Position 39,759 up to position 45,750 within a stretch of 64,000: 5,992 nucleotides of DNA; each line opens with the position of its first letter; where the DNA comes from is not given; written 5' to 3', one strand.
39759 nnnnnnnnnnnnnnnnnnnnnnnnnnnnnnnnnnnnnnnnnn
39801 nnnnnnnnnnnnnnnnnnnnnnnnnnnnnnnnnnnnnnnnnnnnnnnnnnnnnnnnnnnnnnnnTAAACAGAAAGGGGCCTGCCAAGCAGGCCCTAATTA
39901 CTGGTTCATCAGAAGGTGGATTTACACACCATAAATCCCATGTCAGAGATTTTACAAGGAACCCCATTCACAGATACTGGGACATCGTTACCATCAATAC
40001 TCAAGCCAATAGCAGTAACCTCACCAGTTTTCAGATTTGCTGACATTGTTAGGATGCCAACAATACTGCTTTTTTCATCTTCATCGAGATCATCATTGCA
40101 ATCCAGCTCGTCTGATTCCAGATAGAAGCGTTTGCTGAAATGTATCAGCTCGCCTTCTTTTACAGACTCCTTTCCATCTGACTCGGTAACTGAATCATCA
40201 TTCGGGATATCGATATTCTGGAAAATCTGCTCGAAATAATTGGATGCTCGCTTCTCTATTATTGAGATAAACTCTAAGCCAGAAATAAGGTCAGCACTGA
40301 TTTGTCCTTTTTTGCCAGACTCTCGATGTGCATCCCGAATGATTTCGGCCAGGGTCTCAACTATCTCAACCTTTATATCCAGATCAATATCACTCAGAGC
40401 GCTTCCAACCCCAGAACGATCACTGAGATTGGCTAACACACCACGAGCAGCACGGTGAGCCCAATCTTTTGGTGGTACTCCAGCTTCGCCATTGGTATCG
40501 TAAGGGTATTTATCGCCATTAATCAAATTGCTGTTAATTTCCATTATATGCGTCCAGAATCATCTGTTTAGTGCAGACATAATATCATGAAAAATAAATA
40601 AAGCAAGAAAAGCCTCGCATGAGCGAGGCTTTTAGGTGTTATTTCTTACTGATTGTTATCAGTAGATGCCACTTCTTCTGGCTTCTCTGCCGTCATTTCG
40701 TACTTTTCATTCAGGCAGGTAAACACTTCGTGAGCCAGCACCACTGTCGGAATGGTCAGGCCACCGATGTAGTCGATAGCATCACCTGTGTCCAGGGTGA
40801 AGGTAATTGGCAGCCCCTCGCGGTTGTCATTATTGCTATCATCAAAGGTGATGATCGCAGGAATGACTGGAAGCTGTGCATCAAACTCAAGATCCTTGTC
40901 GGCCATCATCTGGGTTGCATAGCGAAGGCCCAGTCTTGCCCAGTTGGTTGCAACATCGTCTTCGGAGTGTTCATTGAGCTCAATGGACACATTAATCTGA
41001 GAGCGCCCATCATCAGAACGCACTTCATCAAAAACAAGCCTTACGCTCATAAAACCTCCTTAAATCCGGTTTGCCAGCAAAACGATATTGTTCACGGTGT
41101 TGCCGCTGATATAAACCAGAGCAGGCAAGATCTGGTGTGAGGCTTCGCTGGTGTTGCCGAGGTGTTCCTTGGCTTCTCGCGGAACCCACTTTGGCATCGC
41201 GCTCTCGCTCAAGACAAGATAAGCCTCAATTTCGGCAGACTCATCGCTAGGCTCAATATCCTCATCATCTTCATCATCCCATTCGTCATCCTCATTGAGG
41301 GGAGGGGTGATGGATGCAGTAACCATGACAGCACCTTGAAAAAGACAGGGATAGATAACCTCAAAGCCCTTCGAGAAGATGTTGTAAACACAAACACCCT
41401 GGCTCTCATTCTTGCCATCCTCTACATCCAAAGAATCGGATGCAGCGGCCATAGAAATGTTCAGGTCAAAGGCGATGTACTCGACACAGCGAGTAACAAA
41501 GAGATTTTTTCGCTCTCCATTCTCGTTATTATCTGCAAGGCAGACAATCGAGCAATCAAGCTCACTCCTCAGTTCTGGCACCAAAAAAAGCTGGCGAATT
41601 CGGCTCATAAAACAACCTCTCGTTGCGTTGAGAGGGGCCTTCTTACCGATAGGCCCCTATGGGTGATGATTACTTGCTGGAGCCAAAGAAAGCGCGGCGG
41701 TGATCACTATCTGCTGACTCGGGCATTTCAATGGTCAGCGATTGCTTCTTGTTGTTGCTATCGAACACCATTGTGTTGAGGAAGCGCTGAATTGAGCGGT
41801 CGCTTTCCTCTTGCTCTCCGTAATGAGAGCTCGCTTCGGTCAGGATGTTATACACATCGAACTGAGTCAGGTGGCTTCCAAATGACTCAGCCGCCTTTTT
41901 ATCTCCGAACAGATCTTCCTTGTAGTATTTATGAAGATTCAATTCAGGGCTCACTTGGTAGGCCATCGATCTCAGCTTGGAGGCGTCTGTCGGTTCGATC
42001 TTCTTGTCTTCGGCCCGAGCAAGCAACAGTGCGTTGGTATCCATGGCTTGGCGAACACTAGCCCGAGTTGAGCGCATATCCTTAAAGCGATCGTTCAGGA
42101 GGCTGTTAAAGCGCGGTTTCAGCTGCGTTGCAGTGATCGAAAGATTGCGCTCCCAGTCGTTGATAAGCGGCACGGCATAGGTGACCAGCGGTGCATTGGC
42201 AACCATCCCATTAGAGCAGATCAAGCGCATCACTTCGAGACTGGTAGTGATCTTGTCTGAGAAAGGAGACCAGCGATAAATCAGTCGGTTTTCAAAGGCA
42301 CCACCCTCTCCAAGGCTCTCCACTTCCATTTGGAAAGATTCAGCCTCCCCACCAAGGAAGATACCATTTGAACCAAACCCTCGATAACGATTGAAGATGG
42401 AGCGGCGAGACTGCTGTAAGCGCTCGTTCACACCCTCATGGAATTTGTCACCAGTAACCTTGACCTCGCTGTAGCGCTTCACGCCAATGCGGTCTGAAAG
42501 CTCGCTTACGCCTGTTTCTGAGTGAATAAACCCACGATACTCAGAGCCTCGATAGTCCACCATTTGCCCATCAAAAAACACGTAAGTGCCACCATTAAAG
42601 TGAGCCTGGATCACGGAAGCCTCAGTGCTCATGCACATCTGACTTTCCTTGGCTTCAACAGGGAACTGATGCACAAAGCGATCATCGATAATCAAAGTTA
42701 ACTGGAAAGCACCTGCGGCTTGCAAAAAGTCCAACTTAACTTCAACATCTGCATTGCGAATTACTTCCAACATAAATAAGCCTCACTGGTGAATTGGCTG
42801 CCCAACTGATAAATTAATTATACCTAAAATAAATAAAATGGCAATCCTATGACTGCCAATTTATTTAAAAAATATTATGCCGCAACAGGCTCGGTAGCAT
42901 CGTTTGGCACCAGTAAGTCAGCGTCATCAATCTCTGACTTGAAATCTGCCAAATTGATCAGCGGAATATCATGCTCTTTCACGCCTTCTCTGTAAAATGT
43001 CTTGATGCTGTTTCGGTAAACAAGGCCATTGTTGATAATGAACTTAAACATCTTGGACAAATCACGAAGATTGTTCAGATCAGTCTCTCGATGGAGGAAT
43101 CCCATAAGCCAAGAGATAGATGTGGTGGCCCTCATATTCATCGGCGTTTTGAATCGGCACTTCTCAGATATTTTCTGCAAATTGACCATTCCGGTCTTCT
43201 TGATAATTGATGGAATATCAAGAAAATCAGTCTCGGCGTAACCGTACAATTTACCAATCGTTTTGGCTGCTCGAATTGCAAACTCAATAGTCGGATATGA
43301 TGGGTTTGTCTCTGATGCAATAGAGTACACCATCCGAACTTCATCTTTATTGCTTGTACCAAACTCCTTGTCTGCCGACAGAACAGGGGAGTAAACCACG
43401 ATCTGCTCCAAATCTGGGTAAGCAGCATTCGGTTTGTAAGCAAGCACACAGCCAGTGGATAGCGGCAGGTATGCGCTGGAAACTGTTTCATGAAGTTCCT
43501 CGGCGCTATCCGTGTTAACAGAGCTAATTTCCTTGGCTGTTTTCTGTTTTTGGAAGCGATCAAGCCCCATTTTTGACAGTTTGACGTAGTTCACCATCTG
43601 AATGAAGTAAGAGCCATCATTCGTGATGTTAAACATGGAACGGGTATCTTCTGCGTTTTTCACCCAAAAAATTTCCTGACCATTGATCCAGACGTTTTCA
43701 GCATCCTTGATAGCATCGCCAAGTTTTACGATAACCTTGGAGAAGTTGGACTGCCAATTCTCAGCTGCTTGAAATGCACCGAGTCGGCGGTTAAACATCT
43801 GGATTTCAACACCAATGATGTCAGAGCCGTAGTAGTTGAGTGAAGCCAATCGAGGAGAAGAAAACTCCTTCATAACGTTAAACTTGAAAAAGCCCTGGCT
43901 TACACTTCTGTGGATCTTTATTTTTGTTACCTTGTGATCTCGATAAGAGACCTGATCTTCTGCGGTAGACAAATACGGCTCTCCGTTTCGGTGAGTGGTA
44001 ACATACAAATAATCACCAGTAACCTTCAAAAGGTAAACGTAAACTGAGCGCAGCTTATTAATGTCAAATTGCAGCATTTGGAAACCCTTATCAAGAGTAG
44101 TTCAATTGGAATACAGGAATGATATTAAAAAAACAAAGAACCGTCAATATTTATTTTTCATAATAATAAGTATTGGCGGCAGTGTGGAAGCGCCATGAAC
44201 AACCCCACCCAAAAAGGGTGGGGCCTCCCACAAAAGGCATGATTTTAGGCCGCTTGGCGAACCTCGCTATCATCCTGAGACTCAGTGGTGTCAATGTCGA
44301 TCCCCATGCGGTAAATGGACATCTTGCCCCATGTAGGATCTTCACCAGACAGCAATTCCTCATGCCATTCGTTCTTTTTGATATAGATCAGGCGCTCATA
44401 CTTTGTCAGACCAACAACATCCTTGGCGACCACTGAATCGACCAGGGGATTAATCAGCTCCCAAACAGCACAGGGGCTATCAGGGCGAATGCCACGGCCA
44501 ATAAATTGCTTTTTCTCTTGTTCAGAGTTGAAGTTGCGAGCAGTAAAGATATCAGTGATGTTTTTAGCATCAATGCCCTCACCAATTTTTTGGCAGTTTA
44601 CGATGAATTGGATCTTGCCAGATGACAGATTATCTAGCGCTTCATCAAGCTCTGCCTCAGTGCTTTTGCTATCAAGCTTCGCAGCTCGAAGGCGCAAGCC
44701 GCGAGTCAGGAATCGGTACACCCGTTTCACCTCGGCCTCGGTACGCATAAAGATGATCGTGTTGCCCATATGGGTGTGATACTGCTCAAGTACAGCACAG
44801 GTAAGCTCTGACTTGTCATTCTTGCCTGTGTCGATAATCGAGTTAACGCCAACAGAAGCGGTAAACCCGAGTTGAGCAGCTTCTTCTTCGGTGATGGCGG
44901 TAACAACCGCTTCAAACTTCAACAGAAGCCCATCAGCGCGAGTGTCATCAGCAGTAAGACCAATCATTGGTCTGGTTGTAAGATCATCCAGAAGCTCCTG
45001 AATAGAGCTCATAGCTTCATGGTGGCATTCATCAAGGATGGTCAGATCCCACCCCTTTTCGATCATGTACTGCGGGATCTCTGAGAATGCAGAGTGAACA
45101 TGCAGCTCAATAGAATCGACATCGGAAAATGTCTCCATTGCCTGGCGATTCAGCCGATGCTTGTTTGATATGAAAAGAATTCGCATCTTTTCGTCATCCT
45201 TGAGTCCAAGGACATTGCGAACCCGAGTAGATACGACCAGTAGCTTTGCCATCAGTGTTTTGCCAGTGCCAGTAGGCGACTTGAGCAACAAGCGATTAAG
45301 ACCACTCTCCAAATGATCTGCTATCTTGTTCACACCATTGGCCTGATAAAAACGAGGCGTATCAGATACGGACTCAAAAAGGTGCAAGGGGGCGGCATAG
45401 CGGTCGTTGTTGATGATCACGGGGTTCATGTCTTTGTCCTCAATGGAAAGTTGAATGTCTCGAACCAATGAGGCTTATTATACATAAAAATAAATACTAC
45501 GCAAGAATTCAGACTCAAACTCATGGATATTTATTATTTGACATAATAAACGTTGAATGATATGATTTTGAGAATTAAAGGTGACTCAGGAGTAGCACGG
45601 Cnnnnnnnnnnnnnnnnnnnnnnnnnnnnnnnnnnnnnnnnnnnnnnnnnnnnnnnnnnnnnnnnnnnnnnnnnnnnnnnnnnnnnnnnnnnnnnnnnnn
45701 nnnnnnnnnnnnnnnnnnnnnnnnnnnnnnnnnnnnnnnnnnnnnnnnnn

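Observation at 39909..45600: Six-gene minus-strand operon headed by a compact SF2 DExH helicase plus five ORFan proteins, a candidate novel conflict or defence module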

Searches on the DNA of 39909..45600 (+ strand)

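Call 8: search_dna_similar(query=window:39909-45600:+, collection=plasmids, mode=near)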
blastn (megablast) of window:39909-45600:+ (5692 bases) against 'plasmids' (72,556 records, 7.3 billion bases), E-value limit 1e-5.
No match.

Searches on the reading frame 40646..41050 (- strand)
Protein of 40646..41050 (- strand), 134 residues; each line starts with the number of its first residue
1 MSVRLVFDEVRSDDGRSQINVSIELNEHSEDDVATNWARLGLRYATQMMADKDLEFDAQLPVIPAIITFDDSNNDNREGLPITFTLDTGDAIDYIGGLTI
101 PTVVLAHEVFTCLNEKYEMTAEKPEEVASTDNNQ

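Call 3: search_protein_families(library=pfam, proteins=[window:40646-41050:-], max_evalue=1)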
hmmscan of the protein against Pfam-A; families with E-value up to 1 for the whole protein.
window:40646-41050:- (134 aa): 0 families

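Call 4: search_protein_families(library=padloc, proteins=[window:40646-41050:-], max_evalue=1)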
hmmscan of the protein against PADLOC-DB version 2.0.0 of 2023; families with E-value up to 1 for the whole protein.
window:40646-41050:- (134 aa): 1 family
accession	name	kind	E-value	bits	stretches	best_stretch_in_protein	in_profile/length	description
PDLC03399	REase_II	-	0.017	12.4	1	63-127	116-176/345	Type II restriction enzyme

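Call 5: search_protein_families(library=phrogs, proteins=[window:40646-41050:-], max_evalue=1)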
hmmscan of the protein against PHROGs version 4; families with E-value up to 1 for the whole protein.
window:40646-41050:- (134 aa): 0 families

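Call 6: search_protein_families(library=ncbifam, proteins=[window:40646-41050:-], max_evalue=1)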
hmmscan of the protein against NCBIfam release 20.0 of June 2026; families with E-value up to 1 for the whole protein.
window:40646-41050:- (134 aa): 0 families

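Call 97: search_solved_structures(query=window:40646-41050:-, max_evalue=1)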
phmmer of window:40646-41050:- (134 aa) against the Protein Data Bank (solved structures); distinct sequences matched with E-value up to 1: 0.

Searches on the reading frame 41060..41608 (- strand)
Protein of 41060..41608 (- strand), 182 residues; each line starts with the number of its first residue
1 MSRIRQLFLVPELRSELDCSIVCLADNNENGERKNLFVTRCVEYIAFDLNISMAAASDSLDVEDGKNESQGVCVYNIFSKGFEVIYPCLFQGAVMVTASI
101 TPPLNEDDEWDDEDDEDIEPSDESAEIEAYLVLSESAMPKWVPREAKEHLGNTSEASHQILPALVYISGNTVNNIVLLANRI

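Call 3: search_protein_families(library=pfam, proteins=[window:41060-41608:-], max_evalue=1)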
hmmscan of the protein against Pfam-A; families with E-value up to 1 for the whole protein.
window:41060-41608:- (182 aa): 1 family
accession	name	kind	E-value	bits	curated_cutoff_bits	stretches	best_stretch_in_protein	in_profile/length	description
PF09073.15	BUD22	-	0.064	13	37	1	106-170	223-296/435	BUD22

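Call 4: search_protein_families(library=padloc, proteins=[window:41060-41608:-], max_evalue=1)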
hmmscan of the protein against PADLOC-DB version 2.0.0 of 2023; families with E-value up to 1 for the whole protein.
window:41060-41608:- (182 aa): 0 families

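Call 5: search_protein_families(library=phrogs, proteins=[window:41060-41608:-], max_evalue=1)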
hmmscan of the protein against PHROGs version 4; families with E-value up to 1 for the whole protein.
window:41060-41608:- (182 aa): 1 family
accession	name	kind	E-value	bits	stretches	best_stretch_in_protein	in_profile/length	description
phrog_37363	-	unknown function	0.39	12.1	0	46-90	14-57/60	-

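Call 6: search_protein_families(library=ncbifam, proteins=[window:41060-41608:-], max_evalue=1)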
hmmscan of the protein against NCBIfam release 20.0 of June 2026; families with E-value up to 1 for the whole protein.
window:41060-41608:- (182 aa): 0 families

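Call 96: search_solved_structures(query=window:41060-41608:-, max_evalue=1)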
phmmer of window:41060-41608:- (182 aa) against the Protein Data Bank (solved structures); distinct sequences matched with E-value up to 1: 2.
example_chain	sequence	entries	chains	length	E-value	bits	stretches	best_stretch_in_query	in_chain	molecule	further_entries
11bd_A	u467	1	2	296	0.088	15.8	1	78-144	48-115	Nucleosome assembly protein 1-like 1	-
5oql_A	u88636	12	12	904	0.63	13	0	69-115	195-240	Periodic tryptophan protein 2-like protein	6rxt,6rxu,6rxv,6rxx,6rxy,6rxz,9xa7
